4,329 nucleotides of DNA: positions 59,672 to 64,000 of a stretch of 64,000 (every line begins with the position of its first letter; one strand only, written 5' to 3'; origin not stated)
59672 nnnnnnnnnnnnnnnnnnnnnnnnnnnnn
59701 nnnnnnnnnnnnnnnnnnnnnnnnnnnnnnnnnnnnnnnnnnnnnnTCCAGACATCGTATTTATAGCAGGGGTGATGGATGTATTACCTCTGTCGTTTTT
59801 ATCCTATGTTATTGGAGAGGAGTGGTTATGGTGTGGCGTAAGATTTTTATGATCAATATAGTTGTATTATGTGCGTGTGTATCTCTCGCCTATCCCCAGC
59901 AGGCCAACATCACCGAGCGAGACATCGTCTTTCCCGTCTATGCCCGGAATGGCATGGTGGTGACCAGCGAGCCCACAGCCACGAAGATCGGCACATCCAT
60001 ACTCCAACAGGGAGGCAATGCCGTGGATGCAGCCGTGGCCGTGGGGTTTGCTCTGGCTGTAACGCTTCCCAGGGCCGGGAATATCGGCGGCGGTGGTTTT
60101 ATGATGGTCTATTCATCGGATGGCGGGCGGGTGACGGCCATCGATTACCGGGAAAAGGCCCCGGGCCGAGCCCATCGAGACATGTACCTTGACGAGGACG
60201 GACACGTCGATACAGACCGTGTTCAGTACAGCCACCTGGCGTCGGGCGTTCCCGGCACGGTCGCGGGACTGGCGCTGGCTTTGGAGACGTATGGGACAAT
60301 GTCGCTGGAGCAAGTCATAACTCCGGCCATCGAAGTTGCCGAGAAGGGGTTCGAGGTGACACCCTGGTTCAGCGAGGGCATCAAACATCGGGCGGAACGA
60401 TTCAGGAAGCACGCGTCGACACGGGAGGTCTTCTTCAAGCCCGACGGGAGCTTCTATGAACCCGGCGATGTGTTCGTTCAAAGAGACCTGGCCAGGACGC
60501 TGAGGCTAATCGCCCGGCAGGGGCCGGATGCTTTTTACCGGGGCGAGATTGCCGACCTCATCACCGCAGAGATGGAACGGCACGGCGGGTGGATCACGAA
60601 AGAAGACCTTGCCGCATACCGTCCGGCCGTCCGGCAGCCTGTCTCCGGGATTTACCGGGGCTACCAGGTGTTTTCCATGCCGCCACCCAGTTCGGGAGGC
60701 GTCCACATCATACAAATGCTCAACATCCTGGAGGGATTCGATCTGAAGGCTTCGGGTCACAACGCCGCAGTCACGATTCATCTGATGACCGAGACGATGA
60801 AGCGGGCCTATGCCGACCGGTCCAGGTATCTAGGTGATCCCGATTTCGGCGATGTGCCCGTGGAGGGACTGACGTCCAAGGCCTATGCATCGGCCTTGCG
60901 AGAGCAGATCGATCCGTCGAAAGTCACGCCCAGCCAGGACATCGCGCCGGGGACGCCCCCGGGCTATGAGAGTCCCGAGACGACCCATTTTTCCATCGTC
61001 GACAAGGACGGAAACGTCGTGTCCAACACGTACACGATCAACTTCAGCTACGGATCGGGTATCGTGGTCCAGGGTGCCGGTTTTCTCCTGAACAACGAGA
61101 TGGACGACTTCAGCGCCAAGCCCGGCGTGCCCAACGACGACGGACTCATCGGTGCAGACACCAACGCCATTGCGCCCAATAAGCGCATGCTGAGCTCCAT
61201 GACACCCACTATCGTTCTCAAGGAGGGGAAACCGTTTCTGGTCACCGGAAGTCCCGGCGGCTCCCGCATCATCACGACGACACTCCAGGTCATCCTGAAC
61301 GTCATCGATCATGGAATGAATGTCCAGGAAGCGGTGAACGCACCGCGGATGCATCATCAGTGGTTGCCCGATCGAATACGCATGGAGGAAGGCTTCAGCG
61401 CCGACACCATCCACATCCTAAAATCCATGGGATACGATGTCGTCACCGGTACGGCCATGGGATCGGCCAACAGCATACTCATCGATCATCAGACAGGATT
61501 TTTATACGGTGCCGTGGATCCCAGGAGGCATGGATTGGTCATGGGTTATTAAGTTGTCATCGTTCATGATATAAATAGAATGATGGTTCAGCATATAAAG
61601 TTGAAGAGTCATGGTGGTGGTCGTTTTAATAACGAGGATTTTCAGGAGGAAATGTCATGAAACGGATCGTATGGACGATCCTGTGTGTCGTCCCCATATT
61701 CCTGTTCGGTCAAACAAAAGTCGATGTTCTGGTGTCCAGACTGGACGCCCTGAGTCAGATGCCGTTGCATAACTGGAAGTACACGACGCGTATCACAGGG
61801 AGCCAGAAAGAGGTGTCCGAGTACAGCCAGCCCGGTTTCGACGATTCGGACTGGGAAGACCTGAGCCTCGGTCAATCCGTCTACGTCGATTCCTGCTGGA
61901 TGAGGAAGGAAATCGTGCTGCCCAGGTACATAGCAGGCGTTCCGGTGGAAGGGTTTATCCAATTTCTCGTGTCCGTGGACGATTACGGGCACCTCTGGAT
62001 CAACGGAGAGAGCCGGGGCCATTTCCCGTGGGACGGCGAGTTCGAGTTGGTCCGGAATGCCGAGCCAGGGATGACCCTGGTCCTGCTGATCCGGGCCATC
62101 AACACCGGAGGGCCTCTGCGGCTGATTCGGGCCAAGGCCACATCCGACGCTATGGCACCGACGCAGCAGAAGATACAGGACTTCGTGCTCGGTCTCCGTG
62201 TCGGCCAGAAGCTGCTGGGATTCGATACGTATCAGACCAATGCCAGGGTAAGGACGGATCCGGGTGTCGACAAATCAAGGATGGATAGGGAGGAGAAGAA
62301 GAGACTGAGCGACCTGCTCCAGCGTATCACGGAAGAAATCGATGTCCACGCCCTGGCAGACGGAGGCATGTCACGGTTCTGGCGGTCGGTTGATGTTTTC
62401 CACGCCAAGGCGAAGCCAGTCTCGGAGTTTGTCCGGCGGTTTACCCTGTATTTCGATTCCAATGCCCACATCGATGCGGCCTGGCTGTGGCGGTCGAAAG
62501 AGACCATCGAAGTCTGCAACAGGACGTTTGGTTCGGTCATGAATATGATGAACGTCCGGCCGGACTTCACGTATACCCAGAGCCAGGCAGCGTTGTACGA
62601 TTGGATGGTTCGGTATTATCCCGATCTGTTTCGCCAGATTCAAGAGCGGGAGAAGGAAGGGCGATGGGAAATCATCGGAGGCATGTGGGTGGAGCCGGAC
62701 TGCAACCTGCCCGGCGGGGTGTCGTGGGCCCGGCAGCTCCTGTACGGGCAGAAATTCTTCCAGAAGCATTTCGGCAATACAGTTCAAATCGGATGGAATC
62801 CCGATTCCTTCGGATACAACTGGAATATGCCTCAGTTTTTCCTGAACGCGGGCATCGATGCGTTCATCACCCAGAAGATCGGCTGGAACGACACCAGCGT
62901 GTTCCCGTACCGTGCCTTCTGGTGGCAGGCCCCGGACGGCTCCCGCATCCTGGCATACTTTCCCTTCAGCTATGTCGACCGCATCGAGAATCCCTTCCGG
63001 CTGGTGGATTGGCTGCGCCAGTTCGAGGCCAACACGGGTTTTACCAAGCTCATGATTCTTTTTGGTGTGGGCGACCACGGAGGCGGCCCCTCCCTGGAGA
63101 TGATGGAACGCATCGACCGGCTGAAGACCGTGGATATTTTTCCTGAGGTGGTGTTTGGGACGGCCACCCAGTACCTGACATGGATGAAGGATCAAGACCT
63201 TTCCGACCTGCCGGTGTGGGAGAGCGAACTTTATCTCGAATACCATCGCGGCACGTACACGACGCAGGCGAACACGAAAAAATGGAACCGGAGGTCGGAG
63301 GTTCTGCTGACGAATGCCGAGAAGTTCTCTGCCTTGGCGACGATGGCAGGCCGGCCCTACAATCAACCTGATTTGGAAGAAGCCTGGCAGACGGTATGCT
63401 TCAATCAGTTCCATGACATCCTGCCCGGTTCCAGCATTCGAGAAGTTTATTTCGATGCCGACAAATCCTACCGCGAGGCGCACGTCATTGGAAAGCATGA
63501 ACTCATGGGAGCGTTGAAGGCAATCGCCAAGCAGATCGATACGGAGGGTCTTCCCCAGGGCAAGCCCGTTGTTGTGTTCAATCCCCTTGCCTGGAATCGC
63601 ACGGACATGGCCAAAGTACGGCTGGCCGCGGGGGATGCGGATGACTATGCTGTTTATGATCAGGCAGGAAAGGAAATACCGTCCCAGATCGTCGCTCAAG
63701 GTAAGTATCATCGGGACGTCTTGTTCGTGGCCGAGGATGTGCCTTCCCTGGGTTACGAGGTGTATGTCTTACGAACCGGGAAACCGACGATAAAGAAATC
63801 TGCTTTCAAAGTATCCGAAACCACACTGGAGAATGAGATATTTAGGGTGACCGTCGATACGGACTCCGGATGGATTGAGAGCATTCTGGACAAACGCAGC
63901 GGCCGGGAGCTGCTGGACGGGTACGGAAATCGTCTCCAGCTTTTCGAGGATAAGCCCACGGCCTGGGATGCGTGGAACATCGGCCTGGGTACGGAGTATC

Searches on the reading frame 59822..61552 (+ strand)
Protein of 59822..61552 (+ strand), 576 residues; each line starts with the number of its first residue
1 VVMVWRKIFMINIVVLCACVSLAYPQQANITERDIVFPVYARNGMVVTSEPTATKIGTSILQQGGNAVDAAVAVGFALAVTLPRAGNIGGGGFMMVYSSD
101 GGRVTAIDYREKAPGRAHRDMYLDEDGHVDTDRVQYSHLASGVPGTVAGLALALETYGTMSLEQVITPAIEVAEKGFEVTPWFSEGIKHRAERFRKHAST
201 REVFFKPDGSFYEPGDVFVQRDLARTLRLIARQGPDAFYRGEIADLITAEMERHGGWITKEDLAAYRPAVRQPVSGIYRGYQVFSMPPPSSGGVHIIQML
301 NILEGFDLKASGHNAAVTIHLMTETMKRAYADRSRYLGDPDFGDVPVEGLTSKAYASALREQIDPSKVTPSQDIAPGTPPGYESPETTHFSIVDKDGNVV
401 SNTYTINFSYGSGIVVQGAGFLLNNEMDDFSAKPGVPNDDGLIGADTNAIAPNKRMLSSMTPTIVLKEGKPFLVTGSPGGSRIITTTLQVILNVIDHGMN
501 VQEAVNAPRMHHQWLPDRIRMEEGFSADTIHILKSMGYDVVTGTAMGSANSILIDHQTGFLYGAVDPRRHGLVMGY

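Call 56: search_protein_families(library=pfam, proteins=[window:59822-61552:+])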
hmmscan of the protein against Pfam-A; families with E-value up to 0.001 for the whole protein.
window:59822-61552:+ (576 aa): 1 family
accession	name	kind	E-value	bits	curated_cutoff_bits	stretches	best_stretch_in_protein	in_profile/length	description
PF01019.26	G_glu_transpept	-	1.4e-189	631.6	27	1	59-571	2-512/512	Gamma-glutamyltranspeptidase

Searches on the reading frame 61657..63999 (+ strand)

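Call 56: search_protein_families(library=pfam, proteins=[window:61657-63999:+])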
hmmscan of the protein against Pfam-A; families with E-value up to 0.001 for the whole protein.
window:61657-63999:+ (781 aa): 4 families
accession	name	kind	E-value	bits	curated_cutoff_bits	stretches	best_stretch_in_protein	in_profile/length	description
PF01074.27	Glyco_hydro_38N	-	8.2e-77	258.7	25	1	269-522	7-270/270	Glycosyl hydrolases family 38 N-terminal domain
PF09261.16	Alpha-mann_mid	-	1.9e-26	92.4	31.1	1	528-612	1-85/96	Alpha mannosidase middle domain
PF07748.19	Glyco_hydro_38C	-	2.7e-12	47.8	25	1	724-776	1-54/206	Glycosyl hydrolases family 38 C-terminal domain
PF03065.20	Glyco_hydro_57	-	0.00034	20.5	21.2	1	313-419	83-185/291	Glycosyl hydrolase family 57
